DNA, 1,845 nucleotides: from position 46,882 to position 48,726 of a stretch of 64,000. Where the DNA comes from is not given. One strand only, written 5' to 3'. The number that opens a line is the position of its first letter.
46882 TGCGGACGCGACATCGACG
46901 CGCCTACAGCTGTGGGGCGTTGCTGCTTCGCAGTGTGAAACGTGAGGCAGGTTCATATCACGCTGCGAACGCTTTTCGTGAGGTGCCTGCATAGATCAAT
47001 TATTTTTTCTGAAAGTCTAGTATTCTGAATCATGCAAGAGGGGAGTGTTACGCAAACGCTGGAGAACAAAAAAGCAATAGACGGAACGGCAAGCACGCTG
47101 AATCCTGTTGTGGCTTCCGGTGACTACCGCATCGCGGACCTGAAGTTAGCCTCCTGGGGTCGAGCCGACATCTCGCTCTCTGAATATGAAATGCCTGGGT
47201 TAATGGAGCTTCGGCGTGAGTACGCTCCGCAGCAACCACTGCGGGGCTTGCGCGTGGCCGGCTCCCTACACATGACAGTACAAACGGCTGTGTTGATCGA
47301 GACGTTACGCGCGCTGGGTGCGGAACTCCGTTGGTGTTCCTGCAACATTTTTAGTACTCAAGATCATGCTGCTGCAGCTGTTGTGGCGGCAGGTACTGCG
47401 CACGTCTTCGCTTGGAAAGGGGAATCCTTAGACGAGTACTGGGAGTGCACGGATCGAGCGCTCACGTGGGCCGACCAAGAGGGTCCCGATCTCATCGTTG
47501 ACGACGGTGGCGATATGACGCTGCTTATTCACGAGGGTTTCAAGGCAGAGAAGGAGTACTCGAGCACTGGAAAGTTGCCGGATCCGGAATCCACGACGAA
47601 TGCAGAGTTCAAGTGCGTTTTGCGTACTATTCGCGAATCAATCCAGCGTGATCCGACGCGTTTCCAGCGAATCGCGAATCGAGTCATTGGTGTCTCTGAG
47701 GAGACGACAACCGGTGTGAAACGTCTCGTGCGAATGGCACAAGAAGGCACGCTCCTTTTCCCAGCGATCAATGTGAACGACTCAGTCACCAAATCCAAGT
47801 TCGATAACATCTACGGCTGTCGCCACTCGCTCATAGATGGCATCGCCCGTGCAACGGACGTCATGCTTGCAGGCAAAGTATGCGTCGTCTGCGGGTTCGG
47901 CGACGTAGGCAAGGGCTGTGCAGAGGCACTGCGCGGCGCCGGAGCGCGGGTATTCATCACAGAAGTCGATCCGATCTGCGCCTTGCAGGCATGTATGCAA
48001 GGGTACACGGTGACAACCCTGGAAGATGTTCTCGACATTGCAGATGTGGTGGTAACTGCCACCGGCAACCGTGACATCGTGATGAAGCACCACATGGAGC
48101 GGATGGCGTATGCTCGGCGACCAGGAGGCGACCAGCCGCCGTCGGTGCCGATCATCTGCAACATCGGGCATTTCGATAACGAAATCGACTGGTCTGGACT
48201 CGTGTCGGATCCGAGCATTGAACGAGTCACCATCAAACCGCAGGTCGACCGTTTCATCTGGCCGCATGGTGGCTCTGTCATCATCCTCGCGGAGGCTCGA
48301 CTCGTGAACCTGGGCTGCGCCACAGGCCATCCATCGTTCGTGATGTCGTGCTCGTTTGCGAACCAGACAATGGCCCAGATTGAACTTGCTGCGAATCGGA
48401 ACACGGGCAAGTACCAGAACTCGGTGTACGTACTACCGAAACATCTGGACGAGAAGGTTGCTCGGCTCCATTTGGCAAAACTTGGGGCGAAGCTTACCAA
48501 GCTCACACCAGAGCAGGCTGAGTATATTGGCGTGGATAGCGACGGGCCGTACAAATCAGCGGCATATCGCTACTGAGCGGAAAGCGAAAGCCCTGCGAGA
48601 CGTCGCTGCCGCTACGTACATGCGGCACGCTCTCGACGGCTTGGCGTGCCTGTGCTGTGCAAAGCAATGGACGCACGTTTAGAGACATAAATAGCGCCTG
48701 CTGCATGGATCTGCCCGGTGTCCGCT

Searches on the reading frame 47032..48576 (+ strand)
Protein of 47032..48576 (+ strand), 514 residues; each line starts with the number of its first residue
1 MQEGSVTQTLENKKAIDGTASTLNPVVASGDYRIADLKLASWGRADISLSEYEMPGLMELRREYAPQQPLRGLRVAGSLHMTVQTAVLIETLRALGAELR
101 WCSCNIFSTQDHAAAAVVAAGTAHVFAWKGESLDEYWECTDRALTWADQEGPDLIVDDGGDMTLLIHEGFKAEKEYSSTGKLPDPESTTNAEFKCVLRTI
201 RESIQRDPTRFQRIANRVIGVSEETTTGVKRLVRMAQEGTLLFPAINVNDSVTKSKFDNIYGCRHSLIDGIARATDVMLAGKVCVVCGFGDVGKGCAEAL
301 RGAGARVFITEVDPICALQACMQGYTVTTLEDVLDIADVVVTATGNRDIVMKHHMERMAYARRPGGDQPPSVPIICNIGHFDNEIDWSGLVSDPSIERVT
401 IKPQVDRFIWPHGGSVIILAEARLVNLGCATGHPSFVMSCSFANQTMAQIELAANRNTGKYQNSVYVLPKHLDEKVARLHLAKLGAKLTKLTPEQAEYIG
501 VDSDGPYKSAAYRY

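Call 11: search_protein_families(library=pfam, proteins=[window:47032-48576:+])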
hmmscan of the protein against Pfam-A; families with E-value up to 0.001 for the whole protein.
window:47032-48576:+ (514 aa): 6 families
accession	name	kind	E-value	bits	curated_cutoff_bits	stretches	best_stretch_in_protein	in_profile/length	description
PF05221.23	AdoHcyase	-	2.6e-139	463.9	25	1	31-513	1-299/299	S-adenosyl-L-homocysteine hydrolase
PF00670.27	AdoHcyase_NAD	-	2.3e-73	246.1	27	1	259-432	1-162/162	S-adenosyl-L-homocysteine hydrolase, NAD binding domain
PF02826.25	2-Hacid_dh_C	-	2.7e-05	24.1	25.1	1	278-345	33-100/178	D-isomer specific 2-hydroxyacid dehydrogenase, NAD binding domain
PF13241.12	NAD_binding_7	-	0.00024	22.1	22.1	1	279-349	5-74/104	Putative NAD(P)-binding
PF07991.19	KARI_N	-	0.00029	20.9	20.6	1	279-343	2-67/165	Acetohydroxy acid isomeroreductase, NADPH-binding domain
PF01488.26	Shikimate_DH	-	0.00098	19.6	24.3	0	279-362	10-102/138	Shikimate / quinate 5-dehydrogenase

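Call 14: find_encoding_contigs(protein=window:47032-48576:+, flank=10000, max_places=6)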
Protein window:47032-48576:+ (514 aa): 23 contigs read that carry it; 6 places shown.
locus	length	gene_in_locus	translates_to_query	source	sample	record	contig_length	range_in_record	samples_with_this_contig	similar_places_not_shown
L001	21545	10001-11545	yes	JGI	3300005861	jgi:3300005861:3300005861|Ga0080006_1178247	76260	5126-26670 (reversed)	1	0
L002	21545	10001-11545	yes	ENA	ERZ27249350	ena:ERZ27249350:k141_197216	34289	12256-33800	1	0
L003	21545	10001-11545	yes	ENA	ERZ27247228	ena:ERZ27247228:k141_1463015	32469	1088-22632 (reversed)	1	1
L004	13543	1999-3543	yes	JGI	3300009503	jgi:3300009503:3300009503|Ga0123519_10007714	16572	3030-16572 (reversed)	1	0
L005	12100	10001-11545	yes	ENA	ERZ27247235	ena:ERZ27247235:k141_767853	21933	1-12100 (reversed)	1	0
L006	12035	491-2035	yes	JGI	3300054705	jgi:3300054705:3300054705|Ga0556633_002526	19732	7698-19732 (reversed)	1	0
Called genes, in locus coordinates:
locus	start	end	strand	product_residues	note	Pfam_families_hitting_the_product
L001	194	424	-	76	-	-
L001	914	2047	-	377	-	PF00561:Abhydrolase_1 (faint), PF12146:Hydrolase_4 (weak)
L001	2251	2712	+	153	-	-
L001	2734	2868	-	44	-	-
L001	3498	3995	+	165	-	-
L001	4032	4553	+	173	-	-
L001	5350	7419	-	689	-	PF02383:Syja_N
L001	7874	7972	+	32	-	-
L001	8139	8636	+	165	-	-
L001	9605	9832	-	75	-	-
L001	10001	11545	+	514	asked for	PF05221:AdoHcyase, PF00670:AdoHcyase_NAD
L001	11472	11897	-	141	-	-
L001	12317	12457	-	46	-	-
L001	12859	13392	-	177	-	-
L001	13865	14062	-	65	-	-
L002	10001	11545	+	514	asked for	PF05221:AdoHcyase, PF00670:AdoHcyase_NAD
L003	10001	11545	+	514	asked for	PF05221:AdoHcyase, PF00670:AdoHcyase_NAD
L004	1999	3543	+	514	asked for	PF05221:AdoHcyase, PF00670:AdoHcyase_NAD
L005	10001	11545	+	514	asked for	PF05221:AdoHcyase, PF00670:AdoHcyase_NAD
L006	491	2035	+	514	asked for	PF05221:AdoHcyase, PF00670:AdoHcyase_NAD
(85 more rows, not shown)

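Call 20: list_cluster_members(proteins=[window:47032-48576:+, window:27912-28166:-, window:31748-32482:+, window:20621-22573:-])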
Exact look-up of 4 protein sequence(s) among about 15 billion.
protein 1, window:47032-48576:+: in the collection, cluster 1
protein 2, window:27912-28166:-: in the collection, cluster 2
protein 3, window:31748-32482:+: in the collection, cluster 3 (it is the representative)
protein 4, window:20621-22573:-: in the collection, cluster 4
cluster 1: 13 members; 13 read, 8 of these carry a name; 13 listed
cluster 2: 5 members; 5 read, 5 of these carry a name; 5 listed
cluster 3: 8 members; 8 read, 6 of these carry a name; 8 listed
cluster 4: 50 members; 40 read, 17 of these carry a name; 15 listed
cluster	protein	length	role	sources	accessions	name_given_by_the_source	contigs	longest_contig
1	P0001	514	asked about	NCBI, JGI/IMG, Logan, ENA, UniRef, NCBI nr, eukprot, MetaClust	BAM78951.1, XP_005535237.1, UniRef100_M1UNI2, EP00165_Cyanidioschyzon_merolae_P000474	S-adenosyl-L-homocysteine hydrolase [Cyanidioschyzon merolae strain 10D] | adenosylhomocysteinase | Adenosylhomocysteinase n=1 Tax=Cyanidioschyzon merolae (strain NIES-3377 / 10D) ...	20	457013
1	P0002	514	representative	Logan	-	-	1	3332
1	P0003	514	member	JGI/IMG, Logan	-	adenosylhomocysteinase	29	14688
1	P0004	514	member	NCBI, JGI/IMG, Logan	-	adenosylhomocysteinase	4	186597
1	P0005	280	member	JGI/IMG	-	adenosylhomocysteinase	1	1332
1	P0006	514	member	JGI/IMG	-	adenosylhomocysteinase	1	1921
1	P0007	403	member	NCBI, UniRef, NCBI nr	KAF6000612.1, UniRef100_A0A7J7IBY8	hypothetical protein F1559_002784 [Cyanidiococcus yangmingshanensis] | adenosylhomocysteinase n=1 Tax=Cyanidiococcus yangmingshanensis TaxID=2690220 ...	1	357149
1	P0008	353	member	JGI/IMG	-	adenosylhomocysteinase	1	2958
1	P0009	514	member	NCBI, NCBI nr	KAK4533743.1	hypothetical protein CCYA_CCYA19G4625 [Cyanidiococcus yangmingshanensis]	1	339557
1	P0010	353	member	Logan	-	-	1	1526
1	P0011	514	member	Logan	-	-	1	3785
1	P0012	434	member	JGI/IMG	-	-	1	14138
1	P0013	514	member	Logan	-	-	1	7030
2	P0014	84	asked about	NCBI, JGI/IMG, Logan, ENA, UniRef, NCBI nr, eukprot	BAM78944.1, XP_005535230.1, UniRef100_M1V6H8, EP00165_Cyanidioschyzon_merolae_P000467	probable mitochondrial intermembrane space complex subunit Tim13 [Cyanidioschyzon merolae ... | import inner membrane translocase subunit TIM13 | Mitochondrial import inner membrane translocase subunit n=1 Tax=Cyanidioschyzon merolae ...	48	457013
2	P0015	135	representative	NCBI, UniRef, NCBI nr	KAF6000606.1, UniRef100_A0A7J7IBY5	Timm13p [Cyanidiococcus yangmingshanensis] | Mitochondrial import inner membrane translocase subunit n=1 Tax=Cyanidiococcus ...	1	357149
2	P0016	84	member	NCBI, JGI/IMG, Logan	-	import inner membrane translocase subunit TIM13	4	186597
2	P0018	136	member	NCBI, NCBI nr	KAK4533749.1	hypothetical protein CCYA_CCYA19G4631 [Cyanidiococcus yangmingshanensis]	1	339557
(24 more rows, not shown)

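Call 50: find_encoding_contigs(protein=P0018, flank=10000, max_places=4)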
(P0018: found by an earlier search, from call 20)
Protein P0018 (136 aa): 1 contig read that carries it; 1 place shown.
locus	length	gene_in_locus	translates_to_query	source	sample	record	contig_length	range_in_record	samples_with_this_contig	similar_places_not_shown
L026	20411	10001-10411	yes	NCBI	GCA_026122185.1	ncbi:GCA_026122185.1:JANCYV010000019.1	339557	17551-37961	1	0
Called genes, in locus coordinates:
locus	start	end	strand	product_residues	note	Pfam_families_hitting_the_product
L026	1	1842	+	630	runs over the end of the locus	PF02383:Syja_N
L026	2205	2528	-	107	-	PF09360:zf-CDGSH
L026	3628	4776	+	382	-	PF00561:Abhydrolase_1 (weak), PF12146:Hydrolase_4 (weak)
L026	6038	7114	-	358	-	PF12824:MRP-L20 (weak)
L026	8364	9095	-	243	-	PF01583:APS_kinase, PF13671:AAA_33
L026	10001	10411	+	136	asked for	PF02953:zf-Tim10_DDP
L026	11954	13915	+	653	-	PF17835:NOG1_N, PF01926:MMR_HSR1, PF02421:FeoB_N, PF06858:NOG1, PF08155:NOGCT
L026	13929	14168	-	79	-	PF10203:Pet191_N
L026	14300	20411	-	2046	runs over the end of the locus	PF14641:HTH_44, PF14633:SH2_2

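Call 51: find_encoding_contigs(protein=P0016, flank=10000, max_places=6)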
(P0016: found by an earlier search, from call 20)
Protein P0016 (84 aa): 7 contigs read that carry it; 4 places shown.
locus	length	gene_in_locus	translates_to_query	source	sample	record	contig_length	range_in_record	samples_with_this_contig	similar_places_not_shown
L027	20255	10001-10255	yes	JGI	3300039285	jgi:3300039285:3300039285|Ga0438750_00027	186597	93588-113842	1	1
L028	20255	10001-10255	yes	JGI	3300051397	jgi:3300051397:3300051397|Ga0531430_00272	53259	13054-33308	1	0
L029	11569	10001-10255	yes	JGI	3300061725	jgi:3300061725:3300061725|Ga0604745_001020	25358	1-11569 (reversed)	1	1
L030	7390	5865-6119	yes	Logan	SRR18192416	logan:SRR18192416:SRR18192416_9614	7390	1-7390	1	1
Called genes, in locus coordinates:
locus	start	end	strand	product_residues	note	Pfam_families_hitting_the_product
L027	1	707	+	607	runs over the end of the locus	PF02383:Syja_N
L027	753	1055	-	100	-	-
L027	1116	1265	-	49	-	-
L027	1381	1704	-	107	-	PF09360:zf-CDGSH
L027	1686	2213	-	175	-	-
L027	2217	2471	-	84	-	-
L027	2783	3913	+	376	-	PF00561:Abhydrolase_1 (weak), PF12146:Hydrolase_4 (weak)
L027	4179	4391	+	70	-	-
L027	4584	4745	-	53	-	-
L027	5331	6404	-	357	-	PF12824:MRP-L20 (faint)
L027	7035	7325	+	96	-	-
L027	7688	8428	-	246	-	PF01583:APS_kinase, PF13671:AAA_33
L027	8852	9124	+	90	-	-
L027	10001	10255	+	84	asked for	PF02953:zf-Tim10_DDP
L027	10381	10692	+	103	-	-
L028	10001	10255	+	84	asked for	PF02953:zf-Tim10_DDP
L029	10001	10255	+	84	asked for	PF02953:zf-Tim10_DDP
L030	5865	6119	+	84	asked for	PF02953:zf-Tim10_DDP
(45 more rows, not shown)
